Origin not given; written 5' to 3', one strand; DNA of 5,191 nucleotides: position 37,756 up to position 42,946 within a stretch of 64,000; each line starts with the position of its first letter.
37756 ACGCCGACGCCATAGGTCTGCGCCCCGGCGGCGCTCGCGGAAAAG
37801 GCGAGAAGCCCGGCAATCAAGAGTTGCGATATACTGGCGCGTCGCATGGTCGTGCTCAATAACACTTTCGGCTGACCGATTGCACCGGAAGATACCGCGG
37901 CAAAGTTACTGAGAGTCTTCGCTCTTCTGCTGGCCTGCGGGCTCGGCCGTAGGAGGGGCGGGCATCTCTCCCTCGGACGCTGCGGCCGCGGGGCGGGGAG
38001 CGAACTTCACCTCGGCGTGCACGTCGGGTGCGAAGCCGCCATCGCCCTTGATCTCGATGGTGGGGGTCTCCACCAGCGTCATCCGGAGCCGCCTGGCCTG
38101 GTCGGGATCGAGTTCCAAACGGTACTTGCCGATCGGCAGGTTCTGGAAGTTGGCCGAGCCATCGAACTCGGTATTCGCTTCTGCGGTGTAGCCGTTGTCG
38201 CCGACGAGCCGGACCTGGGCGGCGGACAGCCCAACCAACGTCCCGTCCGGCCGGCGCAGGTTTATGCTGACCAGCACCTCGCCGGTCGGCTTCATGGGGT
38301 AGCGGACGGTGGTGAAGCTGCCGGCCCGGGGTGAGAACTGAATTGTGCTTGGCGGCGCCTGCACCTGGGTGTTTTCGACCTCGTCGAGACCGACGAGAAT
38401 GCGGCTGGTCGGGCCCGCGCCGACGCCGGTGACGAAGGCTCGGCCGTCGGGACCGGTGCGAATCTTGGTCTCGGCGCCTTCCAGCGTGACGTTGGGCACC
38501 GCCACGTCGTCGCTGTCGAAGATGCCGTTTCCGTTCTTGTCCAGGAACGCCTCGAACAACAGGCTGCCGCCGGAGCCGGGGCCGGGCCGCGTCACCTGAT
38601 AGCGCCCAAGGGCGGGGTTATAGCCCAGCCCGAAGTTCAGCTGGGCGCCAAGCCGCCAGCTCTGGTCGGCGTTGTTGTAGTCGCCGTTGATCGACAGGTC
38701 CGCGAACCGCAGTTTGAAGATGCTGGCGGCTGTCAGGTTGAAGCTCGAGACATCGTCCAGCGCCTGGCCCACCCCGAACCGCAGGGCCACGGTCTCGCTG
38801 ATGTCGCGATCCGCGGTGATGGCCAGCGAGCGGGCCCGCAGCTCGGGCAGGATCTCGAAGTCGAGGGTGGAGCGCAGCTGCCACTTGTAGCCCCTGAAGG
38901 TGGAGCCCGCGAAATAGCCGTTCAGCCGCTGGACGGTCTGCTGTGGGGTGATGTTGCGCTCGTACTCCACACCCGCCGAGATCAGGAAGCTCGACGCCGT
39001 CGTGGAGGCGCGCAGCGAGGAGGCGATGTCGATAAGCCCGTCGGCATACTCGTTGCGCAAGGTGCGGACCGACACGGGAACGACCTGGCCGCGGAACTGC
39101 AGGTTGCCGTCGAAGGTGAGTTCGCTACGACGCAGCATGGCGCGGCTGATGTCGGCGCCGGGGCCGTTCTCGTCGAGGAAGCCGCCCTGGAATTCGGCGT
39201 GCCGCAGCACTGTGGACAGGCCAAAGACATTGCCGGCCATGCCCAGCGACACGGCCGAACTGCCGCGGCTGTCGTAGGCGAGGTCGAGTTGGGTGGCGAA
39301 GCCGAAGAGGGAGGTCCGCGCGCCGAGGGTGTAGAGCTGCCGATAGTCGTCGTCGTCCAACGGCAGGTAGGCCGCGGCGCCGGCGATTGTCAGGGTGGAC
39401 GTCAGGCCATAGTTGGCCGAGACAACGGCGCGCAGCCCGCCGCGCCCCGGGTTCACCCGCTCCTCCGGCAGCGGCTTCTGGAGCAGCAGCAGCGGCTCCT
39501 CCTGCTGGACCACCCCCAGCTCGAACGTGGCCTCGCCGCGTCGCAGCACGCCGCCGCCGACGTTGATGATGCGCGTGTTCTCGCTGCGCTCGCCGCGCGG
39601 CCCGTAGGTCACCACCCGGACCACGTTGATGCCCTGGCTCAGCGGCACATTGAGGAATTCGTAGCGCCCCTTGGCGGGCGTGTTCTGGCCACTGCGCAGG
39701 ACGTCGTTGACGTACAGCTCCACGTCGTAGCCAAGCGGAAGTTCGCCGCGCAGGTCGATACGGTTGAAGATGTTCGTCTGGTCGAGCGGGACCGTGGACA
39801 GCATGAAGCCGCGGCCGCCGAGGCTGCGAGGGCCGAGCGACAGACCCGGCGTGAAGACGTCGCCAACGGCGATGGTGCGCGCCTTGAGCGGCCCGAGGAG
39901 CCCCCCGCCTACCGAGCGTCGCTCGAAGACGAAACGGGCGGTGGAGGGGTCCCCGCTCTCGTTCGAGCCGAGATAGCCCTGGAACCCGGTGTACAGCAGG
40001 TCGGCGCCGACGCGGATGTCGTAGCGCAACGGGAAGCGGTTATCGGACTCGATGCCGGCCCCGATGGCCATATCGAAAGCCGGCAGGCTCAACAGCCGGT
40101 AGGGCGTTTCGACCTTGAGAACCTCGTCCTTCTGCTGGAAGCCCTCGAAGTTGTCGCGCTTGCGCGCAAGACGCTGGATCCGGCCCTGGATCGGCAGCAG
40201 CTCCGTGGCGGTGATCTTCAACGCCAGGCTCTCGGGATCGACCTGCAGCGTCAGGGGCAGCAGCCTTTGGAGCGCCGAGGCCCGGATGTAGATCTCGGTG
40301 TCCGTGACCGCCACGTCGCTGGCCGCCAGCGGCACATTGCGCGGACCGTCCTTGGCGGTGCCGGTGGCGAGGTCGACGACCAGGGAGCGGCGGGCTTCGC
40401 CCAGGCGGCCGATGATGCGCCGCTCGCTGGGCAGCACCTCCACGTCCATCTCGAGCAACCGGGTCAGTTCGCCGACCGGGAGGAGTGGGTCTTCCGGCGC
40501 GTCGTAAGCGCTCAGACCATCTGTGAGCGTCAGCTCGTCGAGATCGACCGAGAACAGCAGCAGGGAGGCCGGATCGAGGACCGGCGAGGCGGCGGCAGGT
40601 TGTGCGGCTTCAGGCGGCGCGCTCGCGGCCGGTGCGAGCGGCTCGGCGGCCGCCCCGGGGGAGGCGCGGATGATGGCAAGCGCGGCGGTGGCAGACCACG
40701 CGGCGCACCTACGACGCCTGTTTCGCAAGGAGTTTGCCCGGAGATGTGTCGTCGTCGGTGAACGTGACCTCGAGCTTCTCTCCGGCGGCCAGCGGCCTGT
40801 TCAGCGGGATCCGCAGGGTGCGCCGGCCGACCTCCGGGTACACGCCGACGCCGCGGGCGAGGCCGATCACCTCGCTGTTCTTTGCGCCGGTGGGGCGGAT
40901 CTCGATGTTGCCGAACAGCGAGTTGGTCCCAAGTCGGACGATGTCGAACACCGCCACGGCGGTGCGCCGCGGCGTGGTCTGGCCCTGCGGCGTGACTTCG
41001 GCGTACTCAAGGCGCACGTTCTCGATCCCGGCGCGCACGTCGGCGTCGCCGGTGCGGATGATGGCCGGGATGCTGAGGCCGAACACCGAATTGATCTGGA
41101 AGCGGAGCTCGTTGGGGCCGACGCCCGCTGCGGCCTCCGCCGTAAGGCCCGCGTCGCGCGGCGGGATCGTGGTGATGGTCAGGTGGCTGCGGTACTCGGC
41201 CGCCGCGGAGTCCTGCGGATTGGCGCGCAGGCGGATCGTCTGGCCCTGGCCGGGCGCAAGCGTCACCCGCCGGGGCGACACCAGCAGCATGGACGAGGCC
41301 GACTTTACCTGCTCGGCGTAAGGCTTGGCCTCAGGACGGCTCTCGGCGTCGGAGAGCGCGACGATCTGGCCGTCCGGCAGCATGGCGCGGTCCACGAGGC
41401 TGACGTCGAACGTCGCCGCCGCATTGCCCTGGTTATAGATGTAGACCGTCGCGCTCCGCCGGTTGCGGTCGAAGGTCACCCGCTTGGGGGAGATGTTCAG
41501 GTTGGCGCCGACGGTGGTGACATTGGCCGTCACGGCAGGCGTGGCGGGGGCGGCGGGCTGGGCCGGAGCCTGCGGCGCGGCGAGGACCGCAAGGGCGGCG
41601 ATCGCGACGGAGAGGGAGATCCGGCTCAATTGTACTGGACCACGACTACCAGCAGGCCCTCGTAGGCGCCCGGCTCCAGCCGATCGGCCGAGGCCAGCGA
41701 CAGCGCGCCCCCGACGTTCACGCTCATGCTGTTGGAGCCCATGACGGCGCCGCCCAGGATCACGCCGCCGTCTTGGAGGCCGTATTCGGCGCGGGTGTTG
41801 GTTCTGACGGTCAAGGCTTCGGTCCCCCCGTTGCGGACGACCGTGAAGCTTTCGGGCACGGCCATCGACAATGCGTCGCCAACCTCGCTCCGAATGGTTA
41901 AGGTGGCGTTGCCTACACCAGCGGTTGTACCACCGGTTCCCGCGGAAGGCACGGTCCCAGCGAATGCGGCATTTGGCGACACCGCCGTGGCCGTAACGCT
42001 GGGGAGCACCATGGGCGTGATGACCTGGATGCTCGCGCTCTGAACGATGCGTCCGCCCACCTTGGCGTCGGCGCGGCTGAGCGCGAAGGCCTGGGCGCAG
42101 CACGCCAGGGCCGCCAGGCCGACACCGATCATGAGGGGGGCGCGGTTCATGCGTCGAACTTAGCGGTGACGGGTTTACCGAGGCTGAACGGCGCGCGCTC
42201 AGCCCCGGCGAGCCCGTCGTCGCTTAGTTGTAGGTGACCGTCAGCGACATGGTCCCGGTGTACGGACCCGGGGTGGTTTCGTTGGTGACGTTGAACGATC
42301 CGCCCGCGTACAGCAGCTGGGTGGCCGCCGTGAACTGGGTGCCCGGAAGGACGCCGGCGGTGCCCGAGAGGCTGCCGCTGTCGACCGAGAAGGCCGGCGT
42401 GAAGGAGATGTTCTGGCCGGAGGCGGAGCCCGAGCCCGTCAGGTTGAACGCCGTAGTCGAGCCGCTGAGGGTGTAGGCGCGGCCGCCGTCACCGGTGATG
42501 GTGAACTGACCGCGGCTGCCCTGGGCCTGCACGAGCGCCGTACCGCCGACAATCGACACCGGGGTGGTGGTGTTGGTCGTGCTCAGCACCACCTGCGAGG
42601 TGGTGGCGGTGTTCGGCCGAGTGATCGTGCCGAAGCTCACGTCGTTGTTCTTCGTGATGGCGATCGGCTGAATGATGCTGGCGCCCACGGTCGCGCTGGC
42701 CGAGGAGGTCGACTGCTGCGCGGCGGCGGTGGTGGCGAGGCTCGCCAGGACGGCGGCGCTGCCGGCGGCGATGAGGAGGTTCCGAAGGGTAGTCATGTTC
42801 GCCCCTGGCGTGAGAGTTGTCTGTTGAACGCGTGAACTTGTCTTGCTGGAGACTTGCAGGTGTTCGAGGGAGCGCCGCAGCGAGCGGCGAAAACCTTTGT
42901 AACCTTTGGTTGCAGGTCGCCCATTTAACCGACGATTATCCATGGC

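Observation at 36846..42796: Five-gene chaperone-usher-like fimbrial operon built on DUF4402-type subunits: candidate undescribed pilus class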

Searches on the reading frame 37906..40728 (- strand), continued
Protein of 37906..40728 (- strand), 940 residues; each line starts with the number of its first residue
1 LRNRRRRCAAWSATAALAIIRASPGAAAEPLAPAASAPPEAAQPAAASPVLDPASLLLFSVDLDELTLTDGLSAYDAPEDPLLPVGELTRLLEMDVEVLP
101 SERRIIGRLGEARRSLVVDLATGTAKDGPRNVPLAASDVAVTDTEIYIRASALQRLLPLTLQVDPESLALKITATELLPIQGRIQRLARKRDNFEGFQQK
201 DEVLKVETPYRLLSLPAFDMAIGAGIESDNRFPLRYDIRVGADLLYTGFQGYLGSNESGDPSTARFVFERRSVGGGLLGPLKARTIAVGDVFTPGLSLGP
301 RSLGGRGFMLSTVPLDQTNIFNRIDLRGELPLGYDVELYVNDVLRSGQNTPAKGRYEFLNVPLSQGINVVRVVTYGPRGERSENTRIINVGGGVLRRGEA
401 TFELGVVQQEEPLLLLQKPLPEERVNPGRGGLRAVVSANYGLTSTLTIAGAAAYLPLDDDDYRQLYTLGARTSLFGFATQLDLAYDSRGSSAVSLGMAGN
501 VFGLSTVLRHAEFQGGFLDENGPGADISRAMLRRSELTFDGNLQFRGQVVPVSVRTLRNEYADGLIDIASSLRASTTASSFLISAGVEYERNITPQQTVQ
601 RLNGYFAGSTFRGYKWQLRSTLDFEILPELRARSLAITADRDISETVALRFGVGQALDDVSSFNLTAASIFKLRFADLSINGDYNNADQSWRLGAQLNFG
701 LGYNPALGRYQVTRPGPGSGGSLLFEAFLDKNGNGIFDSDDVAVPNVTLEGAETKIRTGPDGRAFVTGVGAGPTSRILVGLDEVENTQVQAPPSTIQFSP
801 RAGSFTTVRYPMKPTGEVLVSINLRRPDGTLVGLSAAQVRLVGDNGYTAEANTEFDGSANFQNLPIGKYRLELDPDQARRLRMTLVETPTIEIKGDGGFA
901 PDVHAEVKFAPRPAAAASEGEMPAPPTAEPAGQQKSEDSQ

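Call 88: search_protein_families(library=pfam, max_evalue=0.01, proteins=[L087:4881-7562:+, L088:5821-8718:+, L088:5044-5820:+])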
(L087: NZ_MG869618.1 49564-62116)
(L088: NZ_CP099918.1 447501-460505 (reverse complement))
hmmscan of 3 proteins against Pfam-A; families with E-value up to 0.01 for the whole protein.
L087:4881-7562:+ (893 aa): 2 families
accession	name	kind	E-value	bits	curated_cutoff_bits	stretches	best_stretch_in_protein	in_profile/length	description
PF17210.9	SdrD_B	-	4e-08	33.9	29.7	1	809-855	19-65/112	SdrD B-like domain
PF13620.12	CarboxypepD_reg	-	1.4e-06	29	32.3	1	811-855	11-55/82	Carboxypeptidase regulatory-like domain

L088:5821-8718:+ (965 aa): 3 families
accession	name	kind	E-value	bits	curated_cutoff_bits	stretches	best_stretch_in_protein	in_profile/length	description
PF17210.9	SdrD_B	-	2.9e-11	44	29.7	1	804-849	21-66/112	SdrD B-like domain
PF13620.12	CarboxypepD_reg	-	3.9e-11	43.6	32.3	1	794-853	2-60/82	Carboxypeptidase regulatory-like domain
PF11974.14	bMG3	-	0.0085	16.5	34.9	0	803-838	24-59/103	Bacterial alpha-2-macroglobulin MG3 domain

L088:5044-5820:+ (258 aa): 2 families
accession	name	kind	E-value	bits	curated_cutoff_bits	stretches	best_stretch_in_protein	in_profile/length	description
PF00345.26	PapD_N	-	7e-05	23.2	23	1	23-152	2-121/126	Pili and flagellar-assembly chaperone, PapD N-terminal domain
PF06280.18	fn3_5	-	0.0051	17.9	27.6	0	37-112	10-86/112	Fn3-like domain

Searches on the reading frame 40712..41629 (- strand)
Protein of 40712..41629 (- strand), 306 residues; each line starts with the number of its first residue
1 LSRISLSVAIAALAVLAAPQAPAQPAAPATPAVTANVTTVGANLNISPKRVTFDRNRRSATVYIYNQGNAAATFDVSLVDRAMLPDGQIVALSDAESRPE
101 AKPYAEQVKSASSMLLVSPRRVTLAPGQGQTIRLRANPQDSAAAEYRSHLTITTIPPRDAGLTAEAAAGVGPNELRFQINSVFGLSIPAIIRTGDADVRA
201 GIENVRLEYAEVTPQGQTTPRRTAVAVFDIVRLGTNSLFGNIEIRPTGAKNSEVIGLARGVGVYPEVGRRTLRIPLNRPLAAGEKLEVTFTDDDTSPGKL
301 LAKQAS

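Call 3: search_protein_families(library=pfam, max_evalue=1, proteins=[window:40712-41629:-])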
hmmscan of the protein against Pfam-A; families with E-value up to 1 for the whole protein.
seq(306 aa): 9 families
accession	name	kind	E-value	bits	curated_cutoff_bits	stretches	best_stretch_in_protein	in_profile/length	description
PF00345.26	PapD_N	-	2.3e-06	28.1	23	1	106-160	44-100/126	Pili and flagellar-assembly chaperone, PapD N-terminal domain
PF22067.2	Cep192_D3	-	0.00091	19.7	27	1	108-156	39-86/99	Cep192 domain 3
PF06280.18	fn3_5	-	0.023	15.8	27.6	1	56-144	8-86/112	Fn3-like domain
PF22544.2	HYDIN_VesB_CFA65-like_Ig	-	0.032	14.9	25.5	1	108-153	42-87/100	HYDIN/CFA65/VesB-like, Ig-like domain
PF22076.2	Cep192_D6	-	0.077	13.7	35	0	43-78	3-42/101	Cep192 domain 6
PF24507.1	Ig_CFAP65_4th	-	0.2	12.5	27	0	109-150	19-60/76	CFAP65, fourth Ig-like domain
PF05753.20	TRAP_beta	-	0.23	11.3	22.4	1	59-83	38-61/178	Translocon-associated protein beta (TRAPB)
PF24816.2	Ig_CFAP65__9th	-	0.26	11.7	24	1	53-135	66-141/170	Cilia- and flagella-associated protein 65-like, Ig-like domain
PF14016.12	DUF4232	-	0.42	11.2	27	1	99-167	50-109/129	Domain of unknown function (DUF4232)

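Call 4: search_protein_families(library=ncbifam, max_evalue=1, proteins=[window:40712-41629:-])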
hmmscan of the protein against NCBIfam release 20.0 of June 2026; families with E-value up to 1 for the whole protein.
seq(306 aa): 2 families
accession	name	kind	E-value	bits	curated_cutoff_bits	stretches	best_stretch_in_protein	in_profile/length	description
NF012200.0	choice_anch_D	domain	0.023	15.2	45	0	32-75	4-52/108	choice-of-anchor D domain-containing protein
NF041740.1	choice_anch_T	equivalog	0.088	11.9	70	0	62-90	167-196/259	choice-of-anchor T family protein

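Call 8: search_solved_structures(query=window:40712-41629:-, max_evalue=10, show_alignments=2)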
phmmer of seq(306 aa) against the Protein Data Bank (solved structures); distinct sequences matched with E-value up to 10: 2.
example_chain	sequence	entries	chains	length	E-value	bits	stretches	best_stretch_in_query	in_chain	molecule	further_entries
7dm0_A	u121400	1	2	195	0.00024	23.9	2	260-296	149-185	Biofilm-associated surface protein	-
6m3a_A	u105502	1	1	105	0.37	13.5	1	261-296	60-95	Biofilm-associated surface protein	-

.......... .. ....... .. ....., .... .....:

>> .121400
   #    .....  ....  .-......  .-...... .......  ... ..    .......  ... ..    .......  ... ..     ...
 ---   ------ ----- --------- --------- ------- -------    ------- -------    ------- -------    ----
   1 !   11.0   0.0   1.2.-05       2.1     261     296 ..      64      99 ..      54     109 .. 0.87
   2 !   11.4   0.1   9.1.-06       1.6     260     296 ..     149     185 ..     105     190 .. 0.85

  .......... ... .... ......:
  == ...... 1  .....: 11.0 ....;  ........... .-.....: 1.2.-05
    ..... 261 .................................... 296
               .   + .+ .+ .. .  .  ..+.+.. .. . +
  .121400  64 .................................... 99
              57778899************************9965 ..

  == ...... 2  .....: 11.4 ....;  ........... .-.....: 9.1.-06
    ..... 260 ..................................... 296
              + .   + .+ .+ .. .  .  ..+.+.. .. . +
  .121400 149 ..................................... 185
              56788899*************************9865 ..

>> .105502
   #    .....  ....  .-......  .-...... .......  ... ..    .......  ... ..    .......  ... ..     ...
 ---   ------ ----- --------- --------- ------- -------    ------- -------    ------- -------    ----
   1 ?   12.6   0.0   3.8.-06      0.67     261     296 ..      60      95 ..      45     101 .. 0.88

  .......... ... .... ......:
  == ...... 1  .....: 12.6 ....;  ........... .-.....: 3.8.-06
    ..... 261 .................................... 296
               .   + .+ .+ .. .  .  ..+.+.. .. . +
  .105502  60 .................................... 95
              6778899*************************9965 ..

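Call 14: find_homologous_proteins(query=window:40712-41629:-, max_evalue=0.001)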
Query seq(306 aa) (306 aa): 702 proteins with E <= 0.001 among 8000 candidates; the best 120 are listed.
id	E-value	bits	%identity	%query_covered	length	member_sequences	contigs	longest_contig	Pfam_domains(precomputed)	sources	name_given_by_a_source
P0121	2.1e-187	639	100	100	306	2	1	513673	PF00345.27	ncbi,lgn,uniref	ncbi:hypothetical protein [Phenylobacterium sp.]|uniref:fimbrial biogenesis chaperone n=1 Tax=Phenyl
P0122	3.7e-146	504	80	87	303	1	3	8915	-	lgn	-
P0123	5.5e-144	497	83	89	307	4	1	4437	PF00345.27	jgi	jgi:P pilus assembly chaperone PapD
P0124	1.4e-141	489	80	87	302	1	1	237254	PF00345.27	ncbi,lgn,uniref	ncbi:hypothetical protein [Phenylobacterium sp.]|uniref:hypothetical protein n=1 Tax=Phenylobacteriu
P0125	5.0e-141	487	80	87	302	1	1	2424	PF00345.27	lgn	-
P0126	4.2e-140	484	80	88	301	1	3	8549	-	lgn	-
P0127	1.9e-138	479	78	88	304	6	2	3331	-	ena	-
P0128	8.5e-136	470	77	88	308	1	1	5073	PF00345.27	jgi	jgi:P pilus assembly chaperone PapD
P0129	1.4e-134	466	78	88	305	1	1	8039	PF00345.27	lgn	-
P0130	1.0e-133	463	79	87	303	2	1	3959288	PF00345.27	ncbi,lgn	-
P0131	2.3e-129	449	75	89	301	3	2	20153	-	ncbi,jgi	jgi:hypothetical protein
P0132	5.7e-129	447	75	88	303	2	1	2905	PF00345.27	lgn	-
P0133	1.9e-128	446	72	86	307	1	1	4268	-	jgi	jgi:P pilus assembly chaperone PapD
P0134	2.3e-127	442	71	100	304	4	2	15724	-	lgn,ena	-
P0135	2.7e-126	439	72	88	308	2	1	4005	-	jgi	jgi:hypothetical protein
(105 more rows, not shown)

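Call 32: search_solved_structures(query=A3, max_evalue=10, show_alignments=3)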
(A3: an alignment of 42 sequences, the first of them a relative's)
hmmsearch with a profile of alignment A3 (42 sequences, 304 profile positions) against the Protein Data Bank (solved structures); distinct sequences matched with E-value up to 10: 0.

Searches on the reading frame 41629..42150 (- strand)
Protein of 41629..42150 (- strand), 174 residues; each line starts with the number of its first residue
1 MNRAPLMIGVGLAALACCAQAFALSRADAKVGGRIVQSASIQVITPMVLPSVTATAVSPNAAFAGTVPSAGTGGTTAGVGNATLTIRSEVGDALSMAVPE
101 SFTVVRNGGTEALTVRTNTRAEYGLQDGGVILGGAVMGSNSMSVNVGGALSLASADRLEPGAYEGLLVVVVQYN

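Call 3: search_protein_families(library=pfam, max_evalue=1, proteins=[window:41629-42150:-])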
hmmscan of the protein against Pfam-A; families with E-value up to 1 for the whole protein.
seq(174 aa): 1 family
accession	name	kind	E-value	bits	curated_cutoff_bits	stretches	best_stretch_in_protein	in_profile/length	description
PF14352.11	DUF4402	-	2.3e-07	31.9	25.2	1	65-173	29-129/129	Domain of unknown function (DUF4402)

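Call 4: search_protein_families(library=ncbifam, max_evalue=1, proteins=[window:41629-42150:-])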
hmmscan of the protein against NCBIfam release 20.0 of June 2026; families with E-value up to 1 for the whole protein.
seq(174 aa): 0 families

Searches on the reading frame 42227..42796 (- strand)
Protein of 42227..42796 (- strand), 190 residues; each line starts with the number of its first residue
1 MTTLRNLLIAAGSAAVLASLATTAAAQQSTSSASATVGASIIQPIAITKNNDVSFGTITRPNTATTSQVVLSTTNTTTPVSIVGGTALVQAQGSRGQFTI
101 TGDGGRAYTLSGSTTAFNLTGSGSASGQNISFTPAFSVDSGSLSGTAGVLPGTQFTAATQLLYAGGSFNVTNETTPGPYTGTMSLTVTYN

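Call 3: search_protein_families(library=pfam, max_evalue=1, proteins=[window:42227-42796:-])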
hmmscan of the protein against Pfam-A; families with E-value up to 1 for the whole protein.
seq(190 aa): 1 family
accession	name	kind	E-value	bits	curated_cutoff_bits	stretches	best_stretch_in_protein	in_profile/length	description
PF14352.11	DUF4402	-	3.1e-14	54.2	25.2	1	45-189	1-129/129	Domain of unknown function (DUF4402)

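Call 4: search_protein_families(library=ncbifam, max_evalue=1, proteins=[window:42227-42796:-])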
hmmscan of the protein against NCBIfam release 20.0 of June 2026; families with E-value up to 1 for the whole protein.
seq(190 aa): 0 families
